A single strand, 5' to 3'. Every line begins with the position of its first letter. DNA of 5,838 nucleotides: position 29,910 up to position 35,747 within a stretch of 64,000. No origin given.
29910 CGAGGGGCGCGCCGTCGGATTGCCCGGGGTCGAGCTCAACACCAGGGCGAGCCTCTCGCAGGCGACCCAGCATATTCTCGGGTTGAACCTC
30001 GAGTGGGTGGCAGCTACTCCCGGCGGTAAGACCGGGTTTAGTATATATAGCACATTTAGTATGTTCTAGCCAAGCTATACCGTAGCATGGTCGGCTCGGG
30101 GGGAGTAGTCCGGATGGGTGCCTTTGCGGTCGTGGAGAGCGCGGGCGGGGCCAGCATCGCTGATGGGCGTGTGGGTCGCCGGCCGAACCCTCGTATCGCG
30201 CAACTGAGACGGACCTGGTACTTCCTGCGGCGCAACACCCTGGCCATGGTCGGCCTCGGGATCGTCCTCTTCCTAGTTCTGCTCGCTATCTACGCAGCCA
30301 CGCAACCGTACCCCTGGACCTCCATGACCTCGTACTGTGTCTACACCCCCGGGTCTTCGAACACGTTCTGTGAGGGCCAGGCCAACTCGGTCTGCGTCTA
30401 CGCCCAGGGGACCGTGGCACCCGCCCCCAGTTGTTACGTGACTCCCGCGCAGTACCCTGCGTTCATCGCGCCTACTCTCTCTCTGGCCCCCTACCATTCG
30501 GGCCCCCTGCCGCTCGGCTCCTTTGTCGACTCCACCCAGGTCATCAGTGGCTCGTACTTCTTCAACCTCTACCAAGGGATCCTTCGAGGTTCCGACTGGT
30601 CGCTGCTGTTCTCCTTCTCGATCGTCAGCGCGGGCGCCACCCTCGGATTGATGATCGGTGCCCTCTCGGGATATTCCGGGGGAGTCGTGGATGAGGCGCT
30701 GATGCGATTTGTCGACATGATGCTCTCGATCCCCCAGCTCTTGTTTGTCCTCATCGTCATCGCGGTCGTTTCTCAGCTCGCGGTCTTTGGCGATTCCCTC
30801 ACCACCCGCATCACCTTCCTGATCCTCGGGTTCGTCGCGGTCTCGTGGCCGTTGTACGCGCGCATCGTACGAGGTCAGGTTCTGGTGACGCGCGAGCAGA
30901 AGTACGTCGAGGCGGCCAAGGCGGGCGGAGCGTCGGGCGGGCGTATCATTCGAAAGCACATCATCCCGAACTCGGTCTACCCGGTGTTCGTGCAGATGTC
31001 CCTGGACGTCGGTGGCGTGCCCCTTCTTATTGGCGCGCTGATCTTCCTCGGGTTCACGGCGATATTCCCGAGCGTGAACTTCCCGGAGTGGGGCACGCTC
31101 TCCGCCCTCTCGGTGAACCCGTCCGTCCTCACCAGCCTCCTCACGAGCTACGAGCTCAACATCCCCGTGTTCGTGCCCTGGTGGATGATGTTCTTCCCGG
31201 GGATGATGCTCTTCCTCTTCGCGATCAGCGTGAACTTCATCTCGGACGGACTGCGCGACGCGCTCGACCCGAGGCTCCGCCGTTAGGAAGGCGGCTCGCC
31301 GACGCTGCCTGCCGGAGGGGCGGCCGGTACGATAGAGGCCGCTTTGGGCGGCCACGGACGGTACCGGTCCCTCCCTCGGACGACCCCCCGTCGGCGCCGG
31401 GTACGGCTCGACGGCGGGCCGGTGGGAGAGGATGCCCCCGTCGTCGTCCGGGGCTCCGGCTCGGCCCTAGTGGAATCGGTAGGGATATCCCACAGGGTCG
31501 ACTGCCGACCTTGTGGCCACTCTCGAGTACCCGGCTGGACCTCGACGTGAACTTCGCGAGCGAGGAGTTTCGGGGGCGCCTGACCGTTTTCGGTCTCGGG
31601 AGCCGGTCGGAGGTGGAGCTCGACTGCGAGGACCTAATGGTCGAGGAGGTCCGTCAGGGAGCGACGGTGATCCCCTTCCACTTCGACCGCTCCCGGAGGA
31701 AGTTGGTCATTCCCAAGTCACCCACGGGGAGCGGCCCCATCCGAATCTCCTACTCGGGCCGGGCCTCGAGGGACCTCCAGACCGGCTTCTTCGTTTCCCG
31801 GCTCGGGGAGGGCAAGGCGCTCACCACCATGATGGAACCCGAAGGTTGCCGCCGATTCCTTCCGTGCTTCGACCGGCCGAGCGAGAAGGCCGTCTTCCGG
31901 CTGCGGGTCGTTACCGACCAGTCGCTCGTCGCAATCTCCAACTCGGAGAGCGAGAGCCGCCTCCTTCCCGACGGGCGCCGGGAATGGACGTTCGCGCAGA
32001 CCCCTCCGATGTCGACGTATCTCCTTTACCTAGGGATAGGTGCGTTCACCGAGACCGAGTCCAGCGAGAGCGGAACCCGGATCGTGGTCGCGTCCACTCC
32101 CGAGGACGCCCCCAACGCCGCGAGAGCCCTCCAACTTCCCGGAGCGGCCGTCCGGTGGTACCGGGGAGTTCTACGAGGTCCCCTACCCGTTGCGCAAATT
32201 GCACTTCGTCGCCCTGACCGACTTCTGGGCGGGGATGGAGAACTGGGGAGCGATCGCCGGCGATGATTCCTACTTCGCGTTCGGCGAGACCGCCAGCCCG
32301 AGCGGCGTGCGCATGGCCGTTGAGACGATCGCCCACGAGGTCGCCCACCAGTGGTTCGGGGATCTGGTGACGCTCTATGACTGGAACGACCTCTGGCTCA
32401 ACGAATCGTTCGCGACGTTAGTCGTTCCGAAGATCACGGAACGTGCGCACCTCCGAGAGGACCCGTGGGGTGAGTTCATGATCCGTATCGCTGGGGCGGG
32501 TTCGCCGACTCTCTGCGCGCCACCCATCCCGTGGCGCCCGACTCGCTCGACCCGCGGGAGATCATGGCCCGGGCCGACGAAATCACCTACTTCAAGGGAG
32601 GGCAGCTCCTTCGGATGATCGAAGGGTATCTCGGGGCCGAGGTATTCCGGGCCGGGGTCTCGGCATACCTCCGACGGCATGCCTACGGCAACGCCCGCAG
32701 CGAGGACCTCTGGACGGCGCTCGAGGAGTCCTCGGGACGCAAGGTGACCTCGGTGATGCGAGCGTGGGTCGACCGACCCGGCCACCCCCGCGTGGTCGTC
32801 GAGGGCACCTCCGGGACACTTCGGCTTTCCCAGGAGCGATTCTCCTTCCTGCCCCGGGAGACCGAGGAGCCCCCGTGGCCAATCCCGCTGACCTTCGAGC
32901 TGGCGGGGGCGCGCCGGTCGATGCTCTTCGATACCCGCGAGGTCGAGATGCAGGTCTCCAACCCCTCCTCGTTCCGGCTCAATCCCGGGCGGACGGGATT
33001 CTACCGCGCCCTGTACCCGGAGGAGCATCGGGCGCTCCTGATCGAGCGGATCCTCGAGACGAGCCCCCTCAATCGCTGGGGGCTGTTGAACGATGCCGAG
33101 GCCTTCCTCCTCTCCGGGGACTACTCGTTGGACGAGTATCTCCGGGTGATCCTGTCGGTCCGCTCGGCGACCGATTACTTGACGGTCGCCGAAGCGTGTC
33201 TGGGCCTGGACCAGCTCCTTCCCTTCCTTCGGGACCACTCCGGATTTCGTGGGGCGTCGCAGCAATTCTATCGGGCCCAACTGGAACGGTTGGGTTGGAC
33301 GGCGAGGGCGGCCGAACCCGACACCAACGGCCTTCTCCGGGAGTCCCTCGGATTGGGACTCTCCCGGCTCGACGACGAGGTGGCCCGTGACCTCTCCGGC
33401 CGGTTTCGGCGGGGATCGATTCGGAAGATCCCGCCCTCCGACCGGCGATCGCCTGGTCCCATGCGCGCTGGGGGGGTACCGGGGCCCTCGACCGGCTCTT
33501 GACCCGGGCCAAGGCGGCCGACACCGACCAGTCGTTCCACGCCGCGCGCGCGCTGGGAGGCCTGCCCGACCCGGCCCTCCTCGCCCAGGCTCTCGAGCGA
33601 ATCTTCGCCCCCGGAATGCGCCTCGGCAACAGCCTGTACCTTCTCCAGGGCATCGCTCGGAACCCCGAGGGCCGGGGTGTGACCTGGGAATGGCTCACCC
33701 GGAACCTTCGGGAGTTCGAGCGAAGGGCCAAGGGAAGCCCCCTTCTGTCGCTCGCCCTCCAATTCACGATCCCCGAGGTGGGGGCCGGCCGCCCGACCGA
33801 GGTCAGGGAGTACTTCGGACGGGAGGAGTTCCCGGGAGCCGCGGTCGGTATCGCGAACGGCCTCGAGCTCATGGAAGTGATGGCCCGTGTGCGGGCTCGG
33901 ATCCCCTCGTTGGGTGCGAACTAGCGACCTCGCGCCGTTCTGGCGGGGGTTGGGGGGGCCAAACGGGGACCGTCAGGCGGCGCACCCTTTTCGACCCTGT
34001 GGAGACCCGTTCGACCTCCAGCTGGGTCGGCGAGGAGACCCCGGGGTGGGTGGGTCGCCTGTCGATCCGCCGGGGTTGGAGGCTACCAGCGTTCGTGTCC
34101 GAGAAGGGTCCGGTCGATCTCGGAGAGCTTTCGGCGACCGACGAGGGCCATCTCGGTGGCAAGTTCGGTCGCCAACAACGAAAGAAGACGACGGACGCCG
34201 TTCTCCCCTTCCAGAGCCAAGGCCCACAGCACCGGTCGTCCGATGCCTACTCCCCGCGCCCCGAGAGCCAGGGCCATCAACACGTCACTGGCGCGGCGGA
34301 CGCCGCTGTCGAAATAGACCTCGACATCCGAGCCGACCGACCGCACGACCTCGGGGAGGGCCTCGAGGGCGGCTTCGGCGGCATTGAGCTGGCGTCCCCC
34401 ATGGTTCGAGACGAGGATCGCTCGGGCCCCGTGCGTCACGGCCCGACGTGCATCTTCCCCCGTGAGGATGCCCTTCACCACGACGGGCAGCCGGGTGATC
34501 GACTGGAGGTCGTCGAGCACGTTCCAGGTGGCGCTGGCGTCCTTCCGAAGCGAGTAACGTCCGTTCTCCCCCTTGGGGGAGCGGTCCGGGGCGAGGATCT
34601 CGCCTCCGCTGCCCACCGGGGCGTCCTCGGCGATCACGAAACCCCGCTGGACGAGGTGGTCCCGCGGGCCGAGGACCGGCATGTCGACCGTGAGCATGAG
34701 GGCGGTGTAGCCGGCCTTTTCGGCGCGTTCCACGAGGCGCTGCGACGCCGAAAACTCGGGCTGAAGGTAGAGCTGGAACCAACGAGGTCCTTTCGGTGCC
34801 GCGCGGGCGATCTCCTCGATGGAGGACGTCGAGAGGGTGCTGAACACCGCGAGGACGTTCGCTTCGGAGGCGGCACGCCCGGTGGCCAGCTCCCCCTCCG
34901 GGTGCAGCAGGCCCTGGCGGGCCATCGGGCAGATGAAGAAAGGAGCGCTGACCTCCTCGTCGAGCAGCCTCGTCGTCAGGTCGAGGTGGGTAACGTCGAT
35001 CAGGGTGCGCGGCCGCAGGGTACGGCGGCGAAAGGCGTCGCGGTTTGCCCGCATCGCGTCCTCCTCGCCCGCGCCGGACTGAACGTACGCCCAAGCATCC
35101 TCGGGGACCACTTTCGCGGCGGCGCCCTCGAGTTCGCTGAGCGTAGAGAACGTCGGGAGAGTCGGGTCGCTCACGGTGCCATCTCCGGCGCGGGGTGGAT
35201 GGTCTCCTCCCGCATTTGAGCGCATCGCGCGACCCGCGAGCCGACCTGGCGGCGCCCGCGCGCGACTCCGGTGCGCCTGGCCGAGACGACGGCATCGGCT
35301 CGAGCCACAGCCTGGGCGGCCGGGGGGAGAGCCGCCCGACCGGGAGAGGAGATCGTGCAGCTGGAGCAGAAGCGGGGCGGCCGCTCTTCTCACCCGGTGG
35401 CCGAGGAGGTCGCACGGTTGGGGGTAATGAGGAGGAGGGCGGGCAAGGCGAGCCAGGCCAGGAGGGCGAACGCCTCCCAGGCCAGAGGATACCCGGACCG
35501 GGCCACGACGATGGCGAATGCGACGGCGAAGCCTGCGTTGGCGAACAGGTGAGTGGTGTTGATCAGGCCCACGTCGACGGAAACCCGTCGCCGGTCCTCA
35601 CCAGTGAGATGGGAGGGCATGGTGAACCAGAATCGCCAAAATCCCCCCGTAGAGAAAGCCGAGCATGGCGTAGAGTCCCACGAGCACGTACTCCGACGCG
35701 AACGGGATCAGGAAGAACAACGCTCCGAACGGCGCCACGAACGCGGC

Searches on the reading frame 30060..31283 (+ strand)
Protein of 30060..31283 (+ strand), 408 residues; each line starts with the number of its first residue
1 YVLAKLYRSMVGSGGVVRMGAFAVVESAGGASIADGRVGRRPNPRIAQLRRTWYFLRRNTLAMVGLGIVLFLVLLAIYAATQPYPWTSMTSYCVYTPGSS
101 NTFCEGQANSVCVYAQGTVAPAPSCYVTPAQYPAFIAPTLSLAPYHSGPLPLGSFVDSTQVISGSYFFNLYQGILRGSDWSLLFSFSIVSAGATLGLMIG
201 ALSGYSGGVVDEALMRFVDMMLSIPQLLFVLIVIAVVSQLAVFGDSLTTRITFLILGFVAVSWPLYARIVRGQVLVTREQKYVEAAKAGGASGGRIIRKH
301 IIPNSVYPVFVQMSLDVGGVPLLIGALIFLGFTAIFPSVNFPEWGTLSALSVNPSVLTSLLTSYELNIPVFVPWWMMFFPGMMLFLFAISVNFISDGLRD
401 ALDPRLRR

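Call 64: search_protein_families(library=pfam, proteins=[window:30060-31283:+], max_evalue=0.001)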
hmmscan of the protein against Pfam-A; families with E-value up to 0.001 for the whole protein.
window:30060-31283:+ (408 aa): 2 families
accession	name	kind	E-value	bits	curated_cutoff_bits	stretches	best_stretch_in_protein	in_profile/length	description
PF00528.27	BPD_transp_1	-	1.4e-24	87.2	26.4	1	196-408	1-184/184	Binding-protein-dependent transport system inner membrane component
PF12911.12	OppC_N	-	1.3e-08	35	23.9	1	48-85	2-34/53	N-terminal TM domain of oligopeptide transport permease C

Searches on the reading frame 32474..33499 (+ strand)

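Call 64: search_protein_families(library=pfam, proteins=[window:32474-33499:+], max_evalue=0.001)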
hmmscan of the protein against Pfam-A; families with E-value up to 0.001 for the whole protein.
window:32474-33499:+ (342 aa): 2 families
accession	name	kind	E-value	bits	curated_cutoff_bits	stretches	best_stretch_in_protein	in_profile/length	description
PF11838.14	ERAP1_C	-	7.9e-20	71.9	38.2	1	169-323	4-168/318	ERAP1-like C-terminal domain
PF01433.26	Peptidase_M1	-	1.1e-19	71.4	27.7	1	11-98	131-218/218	Peptidase family M1 domain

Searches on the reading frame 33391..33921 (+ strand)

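Call 64: search_protein_families(library=pfam, proteins=[window:33391-33921:+], max_evalue=0.001)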
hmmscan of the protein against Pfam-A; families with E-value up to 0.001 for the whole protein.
window:33391-33921:+ (177 aa): 2 families
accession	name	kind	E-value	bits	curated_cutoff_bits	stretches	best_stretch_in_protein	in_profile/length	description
PF11838.14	ERAP1_C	-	7.5e-18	65.5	38.2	1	13-160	165-315/318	ERAP1-like C-terminal domain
PF13646.12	HEAT_2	-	0.00043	20.9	27.7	1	8-66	7-66/88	HEAT repeats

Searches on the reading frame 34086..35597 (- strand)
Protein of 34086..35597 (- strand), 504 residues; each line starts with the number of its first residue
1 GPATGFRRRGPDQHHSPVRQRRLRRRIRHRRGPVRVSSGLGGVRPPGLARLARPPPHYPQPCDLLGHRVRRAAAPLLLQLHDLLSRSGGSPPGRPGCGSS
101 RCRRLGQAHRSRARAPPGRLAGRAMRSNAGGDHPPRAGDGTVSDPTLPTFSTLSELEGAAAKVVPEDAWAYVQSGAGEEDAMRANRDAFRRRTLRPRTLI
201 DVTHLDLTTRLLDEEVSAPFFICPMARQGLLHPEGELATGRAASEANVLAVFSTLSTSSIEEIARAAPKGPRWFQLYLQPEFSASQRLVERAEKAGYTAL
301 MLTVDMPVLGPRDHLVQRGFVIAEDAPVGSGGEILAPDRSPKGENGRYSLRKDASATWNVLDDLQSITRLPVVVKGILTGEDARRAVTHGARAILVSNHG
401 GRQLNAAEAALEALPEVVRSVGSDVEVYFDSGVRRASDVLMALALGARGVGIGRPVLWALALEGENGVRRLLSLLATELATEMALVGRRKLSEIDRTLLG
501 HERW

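Call 64: search_protein_families(library=pfam, proteins=[window:34086-35597:-], max_evalue=0.001)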
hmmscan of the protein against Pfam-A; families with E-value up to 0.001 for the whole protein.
window:34086-35597:- (504 aa): 1 family
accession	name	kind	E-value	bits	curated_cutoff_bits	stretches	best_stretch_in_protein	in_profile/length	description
PF01070.24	FMN_dh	-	1.4e-116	389.8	24.9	1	160-499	1-348/350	FMN-dependent dehydrogenase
